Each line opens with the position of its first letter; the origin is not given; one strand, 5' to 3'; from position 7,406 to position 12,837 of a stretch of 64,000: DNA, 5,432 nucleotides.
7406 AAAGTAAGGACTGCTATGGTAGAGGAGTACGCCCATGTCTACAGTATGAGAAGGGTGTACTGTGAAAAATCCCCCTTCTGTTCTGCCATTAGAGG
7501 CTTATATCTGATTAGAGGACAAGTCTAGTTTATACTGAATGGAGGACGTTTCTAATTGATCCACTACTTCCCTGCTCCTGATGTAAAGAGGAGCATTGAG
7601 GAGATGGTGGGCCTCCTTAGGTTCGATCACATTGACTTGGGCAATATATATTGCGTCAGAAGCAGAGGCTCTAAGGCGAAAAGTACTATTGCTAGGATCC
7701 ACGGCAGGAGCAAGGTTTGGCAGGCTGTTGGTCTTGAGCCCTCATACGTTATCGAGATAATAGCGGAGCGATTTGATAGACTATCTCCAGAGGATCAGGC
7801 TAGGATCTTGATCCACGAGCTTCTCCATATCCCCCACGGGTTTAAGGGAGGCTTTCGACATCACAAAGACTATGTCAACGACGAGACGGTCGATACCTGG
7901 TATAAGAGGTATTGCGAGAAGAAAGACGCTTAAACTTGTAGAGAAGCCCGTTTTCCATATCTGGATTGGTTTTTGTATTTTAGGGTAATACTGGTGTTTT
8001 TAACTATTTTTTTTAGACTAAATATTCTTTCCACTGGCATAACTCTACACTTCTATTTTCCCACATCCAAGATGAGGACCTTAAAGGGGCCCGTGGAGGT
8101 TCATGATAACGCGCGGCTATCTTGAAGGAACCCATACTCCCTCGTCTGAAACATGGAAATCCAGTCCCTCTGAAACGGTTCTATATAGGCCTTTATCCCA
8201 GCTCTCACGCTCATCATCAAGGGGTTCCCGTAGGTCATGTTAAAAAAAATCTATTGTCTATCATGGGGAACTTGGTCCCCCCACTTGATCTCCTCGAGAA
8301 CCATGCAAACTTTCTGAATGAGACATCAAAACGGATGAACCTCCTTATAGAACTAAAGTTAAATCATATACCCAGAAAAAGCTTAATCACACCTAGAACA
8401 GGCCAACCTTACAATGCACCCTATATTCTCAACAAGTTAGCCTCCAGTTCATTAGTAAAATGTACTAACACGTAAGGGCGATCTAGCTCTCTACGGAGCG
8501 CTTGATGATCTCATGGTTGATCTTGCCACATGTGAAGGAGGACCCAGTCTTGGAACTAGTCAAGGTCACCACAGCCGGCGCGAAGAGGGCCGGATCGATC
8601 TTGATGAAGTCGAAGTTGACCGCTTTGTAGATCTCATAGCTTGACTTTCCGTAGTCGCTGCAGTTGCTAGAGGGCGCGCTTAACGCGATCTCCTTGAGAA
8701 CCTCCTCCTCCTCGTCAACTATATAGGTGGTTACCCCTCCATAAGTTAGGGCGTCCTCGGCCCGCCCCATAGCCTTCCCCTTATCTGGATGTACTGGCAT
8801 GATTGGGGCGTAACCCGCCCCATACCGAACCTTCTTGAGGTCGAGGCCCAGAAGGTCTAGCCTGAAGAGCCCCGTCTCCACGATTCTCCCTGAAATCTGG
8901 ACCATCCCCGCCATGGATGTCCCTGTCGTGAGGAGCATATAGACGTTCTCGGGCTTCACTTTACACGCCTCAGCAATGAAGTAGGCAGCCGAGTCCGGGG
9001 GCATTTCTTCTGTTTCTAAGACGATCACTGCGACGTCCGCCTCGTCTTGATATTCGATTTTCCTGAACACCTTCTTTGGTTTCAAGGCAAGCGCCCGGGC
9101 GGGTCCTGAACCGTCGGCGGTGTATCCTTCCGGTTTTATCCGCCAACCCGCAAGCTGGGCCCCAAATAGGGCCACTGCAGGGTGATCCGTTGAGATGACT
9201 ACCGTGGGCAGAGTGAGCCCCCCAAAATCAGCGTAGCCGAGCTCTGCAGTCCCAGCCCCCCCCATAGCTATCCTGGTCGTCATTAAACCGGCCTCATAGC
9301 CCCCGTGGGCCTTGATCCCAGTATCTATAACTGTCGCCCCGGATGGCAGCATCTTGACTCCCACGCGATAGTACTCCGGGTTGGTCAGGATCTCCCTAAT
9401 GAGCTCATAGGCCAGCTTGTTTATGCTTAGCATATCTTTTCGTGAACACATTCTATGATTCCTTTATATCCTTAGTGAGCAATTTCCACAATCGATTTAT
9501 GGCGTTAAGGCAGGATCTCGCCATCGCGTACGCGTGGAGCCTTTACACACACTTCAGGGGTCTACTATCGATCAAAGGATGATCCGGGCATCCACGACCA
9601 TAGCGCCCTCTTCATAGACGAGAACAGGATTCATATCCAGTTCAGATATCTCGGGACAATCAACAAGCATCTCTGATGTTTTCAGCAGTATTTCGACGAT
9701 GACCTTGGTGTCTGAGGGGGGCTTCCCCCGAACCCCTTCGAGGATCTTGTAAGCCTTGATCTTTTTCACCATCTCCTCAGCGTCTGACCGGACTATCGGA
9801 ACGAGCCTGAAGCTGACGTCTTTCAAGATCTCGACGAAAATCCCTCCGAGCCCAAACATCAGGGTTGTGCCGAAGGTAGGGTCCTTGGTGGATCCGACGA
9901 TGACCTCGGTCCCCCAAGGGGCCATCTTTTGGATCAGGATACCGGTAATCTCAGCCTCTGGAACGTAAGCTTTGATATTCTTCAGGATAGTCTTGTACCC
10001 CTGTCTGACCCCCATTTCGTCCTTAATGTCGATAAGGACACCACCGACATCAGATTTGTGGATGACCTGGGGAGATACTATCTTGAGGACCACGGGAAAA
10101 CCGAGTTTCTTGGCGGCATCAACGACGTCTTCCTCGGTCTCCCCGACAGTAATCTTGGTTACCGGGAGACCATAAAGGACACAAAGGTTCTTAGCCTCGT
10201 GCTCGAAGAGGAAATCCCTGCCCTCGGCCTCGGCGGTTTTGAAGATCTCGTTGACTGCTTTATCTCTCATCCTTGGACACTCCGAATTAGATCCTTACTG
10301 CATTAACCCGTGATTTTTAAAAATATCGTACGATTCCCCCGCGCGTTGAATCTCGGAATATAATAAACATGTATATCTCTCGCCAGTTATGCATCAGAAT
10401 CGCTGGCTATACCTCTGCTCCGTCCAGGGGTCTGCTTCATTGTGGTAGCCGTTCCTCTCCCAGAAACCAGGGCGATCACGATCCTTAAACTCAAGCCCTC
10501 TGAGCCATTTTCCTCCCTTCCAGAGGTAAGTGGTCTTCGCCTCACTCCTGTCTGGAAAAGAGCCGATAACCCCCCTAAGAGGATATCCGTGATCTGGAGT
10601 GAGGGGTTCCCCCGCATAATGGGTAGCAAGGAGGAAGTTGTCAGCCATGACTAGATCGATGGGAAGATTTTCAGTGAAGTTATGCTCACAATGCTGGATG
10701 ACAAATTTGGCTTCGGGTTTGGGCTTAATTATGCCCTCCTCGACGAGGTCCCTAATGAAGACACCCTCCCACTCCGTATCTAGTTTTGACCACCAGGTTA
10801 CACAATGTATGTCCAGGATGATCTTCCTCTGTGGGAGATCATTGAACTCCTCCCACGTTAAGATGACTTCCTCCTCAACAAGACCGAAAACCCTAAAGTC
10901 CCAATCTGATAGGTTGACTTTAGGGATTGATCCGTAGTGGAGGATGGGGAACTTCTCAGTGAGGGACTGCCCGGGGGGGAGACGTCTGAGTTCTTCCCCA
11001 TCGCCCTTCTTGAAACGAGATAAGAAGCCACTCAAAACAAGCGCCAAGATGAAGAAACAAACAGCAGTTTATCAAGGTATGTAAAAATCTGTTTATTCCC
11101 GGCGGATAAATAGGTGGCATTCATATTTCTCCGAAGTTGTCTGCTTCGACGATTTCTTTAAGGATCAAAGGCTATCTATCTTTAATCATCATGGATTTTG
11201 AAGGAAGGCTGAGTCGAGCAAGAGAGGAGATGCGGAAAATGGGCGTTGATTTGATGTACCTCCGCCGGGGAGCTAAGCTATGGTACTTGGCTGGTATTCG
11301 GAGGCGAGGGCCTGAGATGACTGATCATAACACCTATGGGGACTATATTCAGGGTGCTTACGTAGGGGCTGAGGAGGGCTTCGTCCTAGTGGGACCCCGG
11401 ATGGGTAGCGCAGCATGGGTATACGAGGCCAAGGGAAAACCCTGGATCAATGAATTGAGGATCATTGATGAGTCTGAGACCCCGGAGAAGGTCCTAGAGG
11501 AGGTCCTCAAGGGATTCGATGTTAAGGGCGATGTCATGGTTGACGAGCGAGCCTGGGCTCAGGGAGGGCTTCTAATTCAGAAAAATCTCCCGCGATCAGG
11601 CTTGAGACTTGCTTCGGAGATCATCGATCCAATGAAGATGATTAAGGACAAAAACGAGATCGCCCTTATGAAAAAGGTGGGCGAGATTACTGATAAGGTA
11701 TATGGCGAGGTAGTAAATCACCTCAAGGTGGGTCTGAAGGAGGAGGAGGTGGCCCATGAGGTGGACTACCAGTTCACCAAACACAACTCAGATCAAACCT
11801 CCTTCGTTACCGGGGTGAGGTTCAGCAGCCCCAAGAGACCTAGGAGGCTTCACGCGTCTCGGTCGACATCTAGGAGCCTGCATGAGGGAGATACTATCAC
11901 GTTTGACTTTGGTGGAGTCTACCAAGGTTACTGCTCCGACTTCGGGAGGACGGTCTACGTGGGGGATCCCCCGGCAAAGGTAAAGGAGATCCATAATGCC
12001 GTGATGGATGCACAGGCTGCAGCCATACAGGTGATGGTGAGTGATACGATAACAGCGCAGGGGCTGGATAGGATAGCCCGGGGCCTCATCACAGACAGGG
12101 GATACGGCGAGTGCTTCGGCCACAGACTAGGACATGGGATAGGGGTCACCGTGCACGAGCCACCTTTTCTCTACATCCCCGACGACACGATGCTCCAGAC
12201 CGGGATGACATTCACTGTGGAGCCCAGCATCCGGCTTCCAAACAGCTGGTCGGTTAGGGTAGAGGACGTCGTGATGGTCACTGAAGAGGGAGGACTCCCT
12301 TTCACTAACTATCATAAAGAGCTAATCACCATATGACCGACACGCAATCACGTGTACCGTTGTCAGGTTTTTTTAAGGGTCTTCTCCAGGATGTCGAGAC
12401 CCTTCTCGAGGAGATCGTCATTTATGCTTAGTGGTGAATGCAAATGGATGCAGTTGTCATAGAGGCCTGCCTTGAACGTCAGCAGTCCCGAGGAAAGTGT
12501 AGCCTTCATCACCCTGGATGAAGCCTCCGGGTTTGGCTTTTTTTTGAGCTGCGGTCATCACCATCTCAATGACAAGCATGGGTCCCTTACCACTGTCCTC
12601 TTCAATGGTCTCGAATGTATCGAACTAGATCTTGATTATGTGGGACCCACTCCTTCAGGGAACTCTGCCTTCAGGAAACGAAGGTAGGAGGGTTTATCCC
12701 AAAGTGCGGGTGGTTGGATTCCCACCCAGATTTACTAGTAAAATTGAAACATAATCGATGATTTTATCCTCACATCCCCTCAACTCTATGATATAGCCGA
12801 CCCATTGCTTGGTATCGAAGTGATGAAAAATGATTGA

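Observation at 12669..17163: tRNA-Leu integration footprint: ~62-bp direct repeat with a decayed tRNA 3' fragment bounds a 4.4-kb cargo block lacking an integrase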

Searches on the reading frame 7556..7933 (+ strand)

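Call 93: search_protein_families(library=pfam, proteins=[window:7556-7933:+], max_evalue=0.001)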
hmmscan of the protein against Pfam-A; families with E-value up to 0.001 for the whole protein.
window:7556-7933:+ (125 aa): 1 family
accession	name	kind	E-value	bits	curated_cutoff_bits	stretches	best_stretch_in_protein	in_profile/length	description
PF18894.6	PhageMetallopep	-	2.9e-22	79.6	23.7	1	3-104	2-111/134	Putative phage metallopeptidase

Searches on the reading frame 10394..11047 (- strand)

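Call 8: search_protein_families(library=pfam, proteins=[window:10394-11047:-], max_evalue=0.01)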
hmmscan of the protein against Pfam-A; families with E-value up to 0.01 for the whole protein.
window:10394-11047:- (217 aa): 1 family
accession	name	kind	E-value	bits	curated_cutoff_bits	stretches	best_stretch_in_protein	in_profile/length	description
PF00174.25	Oxidored_molyb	-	2.8e-32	112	24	1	39-196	2-169/169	Oxidoreductase molybdopterin binding domain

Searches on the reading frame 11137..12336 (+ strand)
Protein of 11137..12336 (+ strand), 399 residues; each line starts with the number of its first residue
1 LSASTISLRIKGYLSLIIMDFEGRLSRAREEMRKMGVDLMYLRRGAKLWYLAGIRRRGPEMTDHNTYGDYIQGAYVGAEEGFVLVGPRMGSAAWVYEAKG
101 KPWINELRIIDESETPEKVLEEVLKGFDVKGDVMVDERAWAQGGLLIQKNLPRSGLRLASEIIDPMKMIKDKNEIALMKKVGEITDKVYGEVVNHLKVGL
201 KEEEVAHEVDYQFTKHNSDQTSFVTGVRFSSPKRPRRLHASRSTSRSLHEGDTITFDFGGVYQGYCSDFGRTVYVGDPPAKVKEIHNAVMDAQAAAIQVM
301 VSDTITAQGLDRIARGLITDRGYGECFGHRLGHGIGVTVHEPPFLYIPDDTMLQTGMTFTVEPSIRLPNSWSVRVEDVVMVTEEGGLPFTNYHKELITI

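Call 8: search_protein_families(library=pfam, proteins=[window:11137-12336:+], max_evalue=0.01)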
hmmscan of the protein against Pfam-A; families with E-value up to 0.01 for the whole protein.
window:11137-12336:+ (399 aa): 1 family
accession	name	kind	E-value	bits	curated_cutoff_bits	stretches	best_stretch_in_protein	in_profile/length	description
PF00557.29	Peptidase_M24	-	9.8e-51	172.9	23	1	177-383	2-208/208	Metallopeptidase family M24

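Call 24: find_encoding_contigs(protein=window:11191-12336:+, flank=10000, max_places=10)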
Protein window:11191-12336:+ (381 aa): 10 contigs read that carry it; 10 places shown.
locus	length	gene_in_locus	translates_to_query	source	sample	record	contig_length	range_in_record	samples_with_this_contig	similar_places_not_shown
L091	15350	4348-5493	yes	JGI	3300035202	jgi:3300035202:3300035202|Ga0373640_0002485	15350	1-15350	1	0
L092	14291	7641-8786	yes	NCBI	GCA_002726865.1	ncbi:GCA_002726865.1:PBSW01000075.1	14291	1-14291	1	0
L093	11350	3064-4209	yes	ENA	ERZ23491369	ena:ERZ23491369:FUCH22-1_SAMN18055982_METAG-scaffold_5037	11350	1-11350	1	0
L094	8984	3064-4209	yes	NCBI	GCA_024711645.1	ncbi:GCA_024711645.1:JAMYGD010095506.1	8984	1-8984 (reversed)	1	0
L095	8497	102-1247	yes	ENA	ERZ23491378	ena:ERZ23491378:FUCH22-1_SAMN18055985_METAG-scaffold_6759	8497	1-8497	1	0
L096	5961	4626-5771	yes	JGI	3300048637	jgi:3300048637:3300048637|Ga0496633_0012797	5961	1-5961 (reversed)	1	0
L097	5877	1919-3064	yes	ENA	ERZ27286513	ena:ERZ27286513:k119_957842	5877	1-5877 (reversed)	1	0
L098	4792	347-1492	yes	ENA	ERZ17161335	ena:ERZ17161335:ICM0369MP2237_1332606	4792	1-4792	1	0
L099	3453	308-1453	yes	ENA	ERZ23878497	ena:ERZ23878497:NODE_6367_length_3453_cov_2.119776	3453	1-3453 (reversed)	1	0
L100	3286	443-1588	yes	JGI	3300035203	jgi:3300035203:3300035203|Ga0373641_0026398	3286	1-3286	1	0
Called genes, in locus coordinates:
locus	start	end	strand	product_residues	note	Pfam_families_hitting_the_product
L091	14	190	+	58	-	-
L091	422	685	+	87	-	-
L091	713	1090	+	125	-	PF18894:PhageMetallopep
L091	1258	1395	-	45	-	-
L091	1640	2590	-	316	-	PF02289:MCH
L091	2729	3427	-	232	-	PF13549:ATP-grasp_5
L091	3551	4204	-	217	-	PF00174:Oxidored_molyb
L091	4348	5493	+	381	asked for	PF00557:Peptidase_M24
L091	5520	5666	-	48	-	-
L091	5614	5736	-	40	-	-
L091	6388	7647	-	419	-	PF01979:Amidohydro_1, PF07969:Amidohydro_3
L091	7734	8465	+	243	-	PF02311:AraC_binding (weak), PF07883:Cupin_2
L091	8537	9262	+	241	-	PF02311:AraC_binding, PF07883:Cupin_2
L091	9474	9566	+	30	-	-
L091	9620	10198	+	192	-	PF08534:Redoxin, PF00578:AhpC-TSA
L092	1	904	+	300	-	PF00496:SBP_bac_5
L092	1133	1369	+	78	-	-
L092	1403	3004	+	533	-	PF07969:Amidohydro_3, PF01979:Amidohydro_1 (faint), PF07969:Amidohydro_3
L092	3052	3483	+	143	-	-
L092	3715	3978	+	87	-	-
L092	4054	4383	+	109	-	PF18894:PhageMetallopep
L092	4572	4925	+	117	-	-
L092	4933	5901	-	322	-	PF02289:MCH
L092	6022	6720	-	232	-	PF13549:ATP-grasp_5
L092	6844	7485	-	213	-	PF00174:Oxidored_molyb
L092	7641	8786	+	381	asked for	PF00557:Peptidase_M24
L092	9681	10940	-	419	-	PF01979:Amidohydro_1, PF07969:Amidohydro_3 (weak)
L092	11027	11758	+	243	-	PF02311:AraC_binding (weak), PF07883:Cupin_2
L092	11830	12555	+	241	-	PF02311:AraC_binding, PF07883:Cupin_2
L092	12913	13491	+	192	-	PF08534:Redoxin, PF00578:AhpC-TSA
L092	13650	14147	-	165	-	PF22935:RM44_endonuclase (weak), PF14622:Ribonucleas_3_3, PF00636:Ribonuclease_3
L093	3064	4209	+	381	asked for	PF00557:Peptidase_M24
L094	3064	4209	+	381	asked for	PF00557:Peptidase_M24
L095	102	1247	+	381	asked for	PF00557:Peptidase_M24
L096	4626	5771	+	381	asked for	PF00557:Peptidase_M24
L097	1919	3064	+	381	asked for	PF00557:Peptidase_M24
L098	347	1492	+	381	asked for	PF00557:Peptidase_M24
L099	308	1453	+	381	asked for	PF00557:Peptidase_M24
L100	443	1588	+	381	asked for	PF00557:Peptidase_M24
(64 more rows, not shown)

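Call 28: find_related_loci(query=window:11191-12336:+, collection=metagenome_contigs, flank=10000)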
Query window:11191-12336:+ (381 aa) in metagenome_contigs; peptide patterns used: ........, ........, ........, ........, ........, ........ (x = any residue, [..] = any of these).
40 stretches matched a pattern; 3 encode a relative of the query (tblastn E <= 1e-3); 3 distinct loci.
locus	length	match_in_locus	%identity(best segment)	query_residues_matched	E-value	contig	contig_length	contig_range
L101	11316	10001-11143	83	1-381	0e+0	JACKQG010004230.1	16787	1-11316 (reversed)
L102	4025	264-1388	66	1-381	3e-176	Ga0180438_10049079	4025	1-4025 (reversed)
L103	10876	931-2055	65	1-381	6e-166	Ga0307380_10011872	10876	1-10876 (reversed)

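Call 72: search_protein_families(library=pfam, proteins=[L092:13650-14147:-], max_evalue=0.1)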
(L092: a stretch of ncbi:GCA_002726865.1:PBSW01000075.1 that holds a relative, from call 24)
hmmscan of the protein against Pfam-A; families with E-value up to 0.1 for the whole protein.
L092:13650-14147:- (165 aa): 3 families
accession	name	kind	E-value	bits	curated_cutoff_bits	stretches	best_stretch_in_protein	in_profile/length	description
PF14622.11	Ribonucleas_3_3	-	6.2e-33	114.1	35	1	30-162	1-126/128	Ribonuclease-III-like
PF00636.31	Ribonuclease_3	-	5.6e-22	78.9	27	1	60-148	1-102/102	Ribonuclease III domain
PF22935.1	RM44_endonuclase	-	9.2e-06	26.2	27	1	24-141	13-137/139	Large ribosomal subunit protein mL44, endonuclease domain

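Call 90: search_protein_families(library=ncbifam, proteins=[window:11191-12336:+], max_evalue=0.001)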
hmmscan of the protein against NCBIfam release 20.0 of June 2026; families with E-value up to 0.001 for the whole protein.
window:11191-12336:+ (381 aa): 14 families
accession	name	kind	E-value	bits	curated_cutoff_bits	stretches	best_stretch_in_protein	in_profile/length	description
NF040821.1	dipep_PepQ_Arch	equivalog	5.5e-50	170.3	630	1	138-379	109-346/346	Xaa-Pro dipeptidase PepQ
NF007310.0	PRK09795.1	equivalog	3.8e-46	157.6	393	1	139-369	115-346/361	aminopeptidase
TIGR00500.1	met_pdase_I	equivalog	5.2e-20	72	171.35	1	151-351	3-207/247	type I methionyl aminopeptidase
NF008131.0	PRK10879.1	equivalog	2e-18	66.4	465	1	144-368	166-414/438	Xaa-Pro aminopeptidase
TIGR02993.1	ectoine_eutD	equivalog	4.1e-17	62.4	613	1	127-378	134-387/391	ectoine hydrolase DoeA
NF038259.1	ectoine_DoeA_2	exception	8.2e-16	57.7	575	1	6-377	17-382/386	ectoine hydrolase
NF011720.0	PRK15173.1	subfamily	4.7e-15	55.4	420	1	124-369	87-330/343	peptidase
NF011173.0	PRK14575.1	equivalog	5.3e-15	55.3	850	1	123-369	149-393/406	putative peptidase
NF008970.0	PRK12318.1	equivalog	9.1e-13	48.1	267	1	150-348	42-245/291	methionyl aminopeptidase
NF011174.0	PRK14576.1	subfamily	1.8e-11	43.5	487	1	120-367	145-390/405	putative endopeptidase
NF009533.0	PRK12897.1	equivalog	6.4e-10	38.8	488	1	148-351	1-208/248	type I methionyl aminopeptidase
TIGR00501.1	met_pdase_II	equivalog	1.9e-07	30.9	222.65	1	162-345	10-189/295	type II methionyl aminopeptidase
NF043017.1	DimsulpropLyDddP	equivalog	6.8e-07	28.4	600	1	145-374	199-436/443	dimethylsulfonioproprionate lyase DddP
NF005583.0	PRK07281.1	equivalog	3.2e-05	23.3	445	1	240-356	126-243/286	methionyl aminopeptidase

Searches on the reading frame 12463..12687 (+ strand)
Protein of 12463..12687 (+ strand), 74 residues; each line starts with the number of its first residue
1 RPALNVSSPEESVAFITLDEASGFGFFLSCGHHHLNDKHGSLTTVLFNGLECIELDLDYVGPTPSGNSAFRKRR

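Call 8: search_protein_families(library=pfam, proteins=[window:12472-12687:+], max_evalue=0.01)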
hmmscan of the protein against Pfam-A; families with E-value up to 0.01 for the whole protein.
window:12472-12687:+ (71 aa): 0 families

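Call 72: search_protein_families(library=pfam, proteins=[window:12463-12687:+], max_evalue=0.1)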
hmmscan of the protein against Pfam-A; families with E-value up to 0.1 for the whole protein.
window:12463-12687:+ (74 aa): 0 families

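Call 74: search_protein_representatives(protein=window:12463-12687:+)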
Query: 74 residues. Proteins with E-value up to 0.001 (for the whole library): 5; up to 1e-10: 1; up to 1e-30: 1. The best 5 are listed.
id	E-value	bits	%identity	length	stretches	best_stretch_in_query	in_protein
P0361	1.5e-33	129.7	98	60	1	4-63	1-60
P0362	5.6e-08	48.6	53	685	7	14-35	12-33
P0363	6.1e-07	45.3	90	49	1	1-29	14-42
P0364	2.1e-04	37.3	30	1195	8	13-58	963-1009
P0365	9.0e-04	35.3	30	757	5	13-58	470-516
